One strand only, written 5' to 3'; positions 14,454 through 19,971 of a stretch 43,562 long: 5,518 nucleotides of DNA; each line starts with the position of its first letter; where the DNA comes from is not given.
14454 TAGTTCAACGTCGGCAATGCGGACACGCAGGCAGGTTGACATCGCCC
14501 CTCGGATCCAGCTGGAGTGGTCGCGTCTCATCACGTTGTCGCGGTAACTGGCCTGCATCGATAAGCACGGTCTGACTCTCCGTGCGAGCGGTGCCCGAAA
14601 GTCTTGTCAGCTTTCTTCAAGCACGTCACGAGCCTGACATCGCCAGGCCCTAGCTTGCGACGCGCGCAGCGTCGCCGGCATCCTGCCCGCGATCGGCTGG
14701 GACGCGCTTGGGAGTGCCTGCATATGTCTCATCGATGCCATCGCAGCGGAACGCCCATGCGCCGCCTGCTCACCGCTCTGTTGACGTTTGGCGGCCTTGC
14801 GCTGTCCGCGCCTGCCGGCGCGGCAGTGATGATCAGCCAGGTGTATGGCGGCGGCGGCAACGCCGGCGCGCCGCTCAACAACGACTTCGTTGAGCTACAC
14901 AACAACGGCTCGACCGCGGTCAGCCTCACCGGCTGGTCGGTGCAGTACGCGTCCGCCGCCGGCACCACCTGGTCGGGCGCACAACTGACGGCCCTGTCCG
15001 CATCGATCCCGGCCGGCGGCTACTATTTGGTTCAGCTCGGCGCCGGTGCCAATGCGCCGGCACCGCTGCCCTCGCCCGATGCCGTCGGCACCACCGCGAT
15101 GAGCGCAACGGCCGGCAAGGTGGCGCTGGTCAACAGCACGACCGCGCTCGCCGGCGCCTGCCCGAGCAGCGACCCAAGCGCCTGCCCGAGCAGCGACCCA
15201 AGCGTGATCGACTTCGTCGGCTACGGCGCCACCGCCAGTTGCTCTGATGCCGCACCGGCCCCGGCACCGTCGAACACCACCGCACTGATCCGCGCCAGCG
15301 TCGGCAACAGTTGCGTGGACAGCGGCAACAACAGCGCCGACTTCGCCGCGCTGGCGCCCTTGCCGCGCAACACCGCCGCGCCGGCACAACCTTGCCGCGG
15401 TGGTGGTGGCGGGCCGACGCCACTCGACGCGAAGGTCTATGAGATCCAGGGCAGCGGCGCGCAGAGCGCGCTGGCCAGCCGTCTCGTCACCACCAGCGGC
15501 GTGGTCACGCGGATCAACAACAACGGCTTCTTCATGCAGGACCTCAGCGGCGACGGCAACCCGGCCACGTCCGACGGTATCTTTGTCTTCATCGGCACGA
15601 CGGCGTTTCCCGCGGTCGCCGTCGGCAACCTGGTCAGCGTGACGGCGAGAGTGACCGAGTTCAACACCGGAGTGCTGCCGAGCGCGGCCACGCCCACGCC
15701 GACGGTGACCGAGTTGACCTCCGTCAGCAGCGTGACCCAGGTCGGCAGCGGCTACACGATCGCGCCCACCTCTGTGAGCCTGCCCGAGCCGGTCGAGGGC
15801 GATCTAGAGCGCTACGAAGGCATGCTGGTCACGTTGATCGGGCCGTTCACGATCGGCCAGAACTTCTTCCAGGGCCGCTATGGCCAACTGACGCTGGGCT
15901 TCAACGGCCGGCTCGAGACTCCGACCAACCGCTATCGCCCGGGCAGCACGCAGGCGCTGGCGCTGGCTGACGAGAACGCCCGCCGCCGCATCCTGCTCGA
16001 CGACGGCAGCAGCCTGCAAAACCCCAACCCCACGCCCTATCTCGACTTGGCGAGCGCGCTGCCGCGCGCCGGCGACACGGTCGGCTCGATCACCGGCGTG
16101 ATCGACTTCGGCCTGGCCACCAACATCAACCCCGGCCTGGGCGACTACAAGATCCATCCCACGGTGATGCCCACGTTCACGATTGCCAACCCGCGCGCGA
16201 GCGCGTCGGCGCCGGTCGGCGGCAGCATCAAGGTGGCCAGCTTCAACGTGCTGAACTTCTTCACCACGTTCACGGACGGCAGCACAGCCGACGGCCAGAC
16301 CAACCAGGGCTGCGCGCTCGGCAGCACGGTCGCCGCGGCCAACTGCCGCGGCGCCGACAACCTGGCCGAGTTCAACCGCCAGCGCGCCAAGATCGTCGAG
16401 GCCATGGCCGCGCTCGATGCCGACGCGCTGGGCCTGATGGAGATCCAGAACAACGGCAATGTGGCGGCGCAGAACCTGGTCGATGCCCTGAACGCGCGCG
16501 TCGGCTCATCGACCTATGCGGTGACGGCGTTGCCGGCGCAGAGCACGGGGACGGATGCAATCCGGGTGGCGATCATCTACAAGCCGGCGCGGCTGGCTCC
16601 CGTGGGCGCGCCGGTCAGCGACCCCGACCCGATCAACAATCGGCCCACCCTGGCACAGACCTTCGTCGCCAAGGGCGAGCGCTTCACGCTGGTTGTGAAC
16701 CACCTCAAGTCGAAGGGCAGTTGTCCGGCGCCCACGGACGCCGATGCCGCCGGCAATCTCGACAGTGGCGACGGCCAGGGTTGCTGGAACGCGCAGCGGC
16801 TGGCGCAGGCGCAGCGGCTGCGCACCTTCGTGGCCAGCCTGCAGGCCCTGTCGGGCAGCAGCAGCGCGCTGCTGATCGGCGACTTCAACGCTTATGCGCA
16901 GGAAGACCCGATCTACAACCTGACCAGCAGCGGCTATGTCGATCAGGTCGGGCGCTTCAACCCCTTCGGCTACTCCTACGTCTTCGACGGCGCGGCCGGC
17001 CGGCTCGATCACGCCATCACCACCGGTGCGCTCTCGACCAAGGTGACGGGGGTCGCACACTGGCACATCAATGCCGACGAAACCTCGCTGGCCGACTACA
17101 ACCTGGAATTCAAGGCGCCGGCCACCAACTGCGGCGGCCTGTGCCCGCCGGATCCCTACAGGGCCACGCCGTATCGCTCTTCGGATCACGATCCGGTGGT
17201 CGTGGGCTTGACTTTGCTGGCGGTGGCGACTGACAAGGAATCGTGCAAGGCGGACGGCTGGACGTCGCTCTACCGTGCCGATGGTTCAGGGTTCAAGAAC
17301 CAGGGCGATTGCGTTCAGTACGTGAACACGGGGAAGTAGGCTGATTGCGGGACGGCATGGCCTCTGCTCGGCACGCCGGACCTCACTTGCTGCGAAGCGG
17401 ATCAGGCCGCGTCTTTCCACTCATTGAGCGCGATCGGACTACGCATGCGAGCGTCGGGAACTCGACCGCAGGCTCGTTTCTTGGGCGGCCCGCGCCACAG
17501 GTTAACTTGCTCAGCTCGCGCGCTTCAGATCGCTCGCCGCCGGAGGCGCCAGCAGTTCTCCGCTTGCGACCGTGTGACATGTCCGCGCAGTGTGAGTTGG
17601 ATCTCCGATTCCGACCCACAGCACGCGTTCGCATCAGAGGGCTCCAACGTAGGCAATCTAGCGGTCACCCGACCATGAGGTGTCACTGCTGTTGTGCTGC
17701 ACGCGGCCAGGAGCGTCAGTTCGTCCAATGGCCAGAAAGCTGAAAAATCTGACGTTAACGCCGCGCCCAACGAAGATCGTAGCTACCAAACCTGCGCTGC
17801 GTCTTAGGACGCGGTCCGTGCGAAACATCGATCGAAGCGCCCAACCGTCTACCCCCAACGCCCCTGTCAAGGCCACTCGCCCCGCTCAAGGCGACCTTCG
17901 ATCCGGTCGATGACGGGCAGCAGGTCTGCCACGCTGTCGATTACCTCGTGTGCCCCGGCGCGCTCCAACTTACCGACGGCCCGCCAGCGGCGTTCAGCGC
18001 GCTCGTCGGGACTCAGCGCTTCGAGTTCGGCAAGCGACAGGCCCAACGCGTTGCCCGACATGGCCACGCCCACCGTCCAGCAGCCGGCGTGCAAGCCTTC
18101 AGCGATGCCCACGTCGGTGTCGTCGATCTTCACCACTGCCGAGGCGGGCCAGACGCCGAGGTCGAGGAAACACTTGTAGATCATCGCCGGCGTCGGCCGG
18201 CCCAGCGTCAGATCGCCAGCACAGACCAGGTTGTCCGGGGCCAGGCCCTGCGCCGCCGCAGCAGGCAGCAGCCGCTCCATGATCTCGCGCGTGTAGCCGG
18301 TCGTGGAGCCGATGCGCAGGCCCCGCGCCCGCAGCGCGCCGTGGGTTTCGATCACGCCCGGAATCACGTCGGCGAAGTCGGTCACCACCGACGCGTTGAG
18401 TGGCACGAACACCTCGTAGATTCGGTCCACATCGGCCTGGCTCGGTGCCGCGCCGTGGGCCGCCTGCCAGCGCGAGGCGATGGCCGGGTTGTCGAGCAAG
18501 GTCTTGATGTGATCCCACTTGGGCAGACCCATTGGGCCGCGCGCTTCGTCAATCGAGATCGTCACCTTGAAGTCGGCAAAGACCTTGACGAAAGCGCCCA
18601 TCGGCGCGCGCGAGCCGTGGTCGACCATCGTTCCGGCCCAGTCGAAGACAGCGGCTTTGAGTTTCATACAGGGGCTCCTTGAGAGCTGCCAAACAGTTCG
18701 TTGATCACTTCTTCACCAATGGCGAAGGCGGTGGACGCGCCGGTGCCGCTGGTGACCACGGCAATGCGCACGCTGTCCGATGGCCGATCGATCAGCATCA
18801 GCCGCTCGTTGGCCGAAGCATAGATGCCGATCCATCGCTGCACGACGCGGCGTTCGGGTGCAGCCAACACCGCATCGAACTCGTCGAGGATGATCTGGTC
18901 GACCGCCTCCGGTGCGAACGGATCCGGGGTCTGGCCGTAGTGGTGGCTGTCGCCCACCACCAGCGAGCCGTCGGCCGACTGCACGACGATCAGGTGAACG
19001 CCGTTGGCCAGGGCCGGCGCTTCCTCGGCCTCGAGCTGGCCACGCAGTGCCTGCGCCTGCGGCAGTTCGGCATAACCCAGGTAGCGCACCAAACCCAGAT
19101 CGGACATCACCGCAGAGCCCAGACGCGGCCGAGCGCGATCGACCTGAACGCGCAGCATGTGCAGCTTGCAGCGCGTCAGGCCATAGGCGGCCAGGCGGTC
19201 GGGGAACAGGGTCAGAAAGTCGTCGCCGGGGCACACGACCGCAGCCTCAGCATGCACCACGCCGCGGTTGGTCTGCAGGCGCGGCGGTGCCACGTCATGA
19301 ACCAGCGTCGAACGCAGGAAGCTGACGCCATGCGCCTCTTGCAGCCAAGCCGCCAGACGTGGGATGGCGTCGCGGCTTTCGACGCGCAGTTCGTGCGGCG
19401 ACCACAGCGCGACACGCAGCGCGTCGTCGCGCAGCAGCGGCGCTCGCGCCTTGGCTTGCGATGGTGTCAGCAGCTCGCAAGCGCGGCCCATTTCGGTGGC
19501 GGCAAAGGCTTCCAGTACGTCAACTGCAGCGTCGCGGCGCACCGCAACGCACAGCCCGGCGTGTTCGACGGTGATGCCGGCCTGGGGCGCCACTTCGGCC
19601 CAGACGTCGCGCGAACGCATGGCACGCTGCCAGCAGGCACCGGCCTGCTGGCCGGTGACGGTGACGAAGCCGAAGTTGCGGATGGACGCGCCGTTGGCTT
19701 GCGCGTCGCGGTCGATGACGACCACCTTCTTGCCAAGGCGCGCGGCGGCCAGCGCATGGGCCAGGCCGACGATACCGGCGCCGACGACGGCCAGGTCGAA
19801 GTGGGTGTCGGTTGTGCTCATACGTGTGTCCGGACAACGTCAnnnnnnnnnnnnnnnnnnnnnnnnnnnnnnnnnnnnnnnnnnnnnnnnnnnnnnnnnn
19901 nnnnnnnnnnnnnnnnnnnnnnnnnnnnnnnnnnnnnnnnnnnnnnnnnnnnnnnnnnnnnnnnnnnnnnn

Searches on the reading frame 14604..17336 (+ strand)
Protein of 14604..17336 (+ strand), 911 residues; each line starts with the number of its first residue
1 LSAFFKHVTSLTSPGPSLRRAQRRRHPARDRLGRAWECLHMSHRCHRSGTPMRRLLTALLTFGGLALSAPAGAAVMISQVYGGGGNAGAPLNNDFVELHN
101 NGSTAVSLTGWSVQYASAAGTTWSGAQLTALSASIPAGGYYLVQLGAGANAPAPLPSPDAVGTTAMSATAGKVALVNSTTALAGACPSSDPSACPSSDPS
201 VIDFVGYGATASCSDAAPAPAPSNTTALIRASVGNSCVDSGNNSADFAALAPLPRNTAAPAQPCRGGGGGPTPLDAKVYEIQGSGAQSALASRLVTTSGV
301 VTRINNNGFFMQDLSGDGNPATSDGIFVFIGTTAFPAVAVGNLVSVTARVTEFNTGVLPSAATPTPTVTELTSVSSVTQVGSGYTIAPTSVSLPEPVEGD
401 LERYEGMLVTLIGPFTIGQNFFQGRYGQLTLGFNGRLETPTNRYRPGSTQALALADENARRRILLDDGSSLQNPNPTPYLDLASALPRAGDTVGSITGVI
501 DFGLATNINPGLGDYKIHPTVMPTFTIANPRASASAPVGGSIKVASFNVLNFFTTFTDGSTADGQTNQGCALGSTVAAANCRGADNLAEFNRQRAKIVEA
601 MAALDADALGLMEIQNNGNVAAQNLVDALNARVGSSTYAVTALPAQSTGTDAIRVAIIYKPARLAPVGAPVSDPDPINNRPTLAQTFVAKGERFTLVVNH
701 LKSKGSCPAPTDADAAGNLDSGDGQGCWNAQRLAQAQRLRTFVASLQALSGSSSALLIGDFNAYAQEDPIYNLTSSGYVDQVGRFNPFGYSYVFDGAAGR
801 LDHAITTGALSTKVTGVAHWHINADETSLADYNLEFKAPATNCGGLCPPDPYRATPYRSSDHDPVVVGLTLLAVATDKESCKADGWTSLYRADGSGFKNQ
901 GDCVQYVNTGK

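Call 17: search_protein_families(library=pfam, max_evalue=0.001, proteins=[window:14604-17336:+])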
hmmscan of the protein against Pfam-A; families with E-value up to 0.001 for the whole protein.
window:14604-17336:+ (911 aa): 2 families
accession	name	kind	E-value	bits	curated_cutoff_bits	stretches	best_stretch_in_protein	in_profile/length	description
PF03372.29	Exo_endo_phos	-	1.6e-14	54.6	24.5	1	579-862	3-225/225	Endonuclease/Exonuclease/phosphatase family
PF00932.25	LTD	-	2.4e-13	50.8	34.3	1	69-178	2-97/109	Lamin Tail Domain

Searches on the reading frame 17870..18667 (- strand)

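Call 17: search_protein_families(library=pfam, max_evalue=0.001, proteins=[window:17870-18667:-])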
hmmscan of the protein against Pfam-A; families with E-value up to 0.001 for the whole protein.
window:17870-18667:- (266 aa): 2 families
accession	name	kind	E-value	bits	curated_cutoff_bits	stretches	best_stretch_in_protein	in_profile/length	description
PF00702.32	Hydrolase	-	4.3e-11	44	26.4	1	4-195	2-191/191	haloacid dehalogenase-like hydrolase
PF13419.12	HAD_2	-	1.8e-07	31.9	23.8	1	7-201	2-178/178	Haloacid dehalogenase-like hydrolase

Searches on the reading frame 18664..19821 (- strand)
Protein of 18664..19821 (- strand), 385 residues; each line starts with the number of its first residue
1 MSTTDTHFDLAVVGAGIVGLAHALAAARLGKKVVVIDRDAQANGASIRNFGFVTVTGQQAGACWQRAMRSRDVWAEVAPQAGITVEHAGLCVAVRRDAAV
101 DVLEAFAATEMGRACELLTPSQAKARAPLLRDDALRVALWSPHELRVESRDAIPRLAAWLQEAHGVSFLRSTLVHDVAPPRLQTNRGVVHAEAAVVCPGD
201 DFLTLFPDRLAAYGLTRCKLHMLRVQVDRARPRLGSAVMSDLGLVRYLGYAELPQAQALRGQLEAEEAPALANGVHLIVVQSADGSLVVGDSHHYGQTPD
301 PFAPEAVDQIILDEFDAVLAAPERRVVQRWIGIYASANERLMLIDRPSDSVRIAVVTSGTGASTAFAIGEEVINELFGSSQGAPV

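Call 17: search_protein_families(library=pfam, max_evalue=0.001, proteins=[window:18667-19821:-])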
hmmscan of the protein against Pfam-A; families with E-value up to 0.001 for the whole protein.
window:18667-19821:- (385 aa): 7 families
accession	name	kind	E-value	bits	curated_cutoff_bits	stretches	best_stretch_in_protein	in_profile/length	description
PF01266.30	DAO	-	1.7e-35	123.6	27.9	1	9-372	1-350/353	FAD dependent oxidoreductase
PF13450.12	NAD_binding_8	-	4.2e-05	24.2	21.9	1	12-47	1-38/68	NAD(P)-binding Rossmann-like domain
PF00890.30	FAD_binding_2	-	0.00014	21.6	20.4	1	9-83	1-72/414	FAD binding domain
PF00070.33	Pyr_redox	-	0.00016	22.5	22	1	10-41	2-33/82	Pyridine nucleotide-disulphide oxidoreductase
PF07992.20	Pyr_redox_2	-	0.00019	21.4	26.1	1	10-40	145-175/291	Pyridine nucleotide-disulphide oxidoreductase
PF03721.20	UDPG_MGDP_dh_N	-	0.00049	20.2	27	1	10-41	3-34/187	UDP-glucose/GDP-mannose dehydrogenase family, NAD binding domain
PF01262.27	AlaDh_PNT_C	-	0.00055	19.9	23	1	10-43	31-64/214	Alanine dehydrogenase/PNT, C-terminal domain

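Call 20: find_encoding_contigs(protein=window:18664-19821:-, flank=10000, max_places=10)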
Protein window:18664-19821:- (385 aa): 1 contig read that carries it; 1 place shown.
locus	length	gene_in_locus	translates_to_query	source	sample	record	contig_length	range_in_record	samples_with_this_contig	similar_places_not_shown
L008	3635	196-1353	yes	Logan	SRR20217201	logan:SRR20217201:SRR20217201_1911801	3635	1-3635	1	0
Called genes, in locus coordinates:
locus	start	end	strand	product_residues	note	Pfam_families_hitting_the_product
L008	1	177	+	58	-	?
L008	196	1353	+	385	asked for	PF01266:DAO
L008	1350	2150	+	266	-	PF00702:Hydrolase, PF13419:HAD_2 (weak)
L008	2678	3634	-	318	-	?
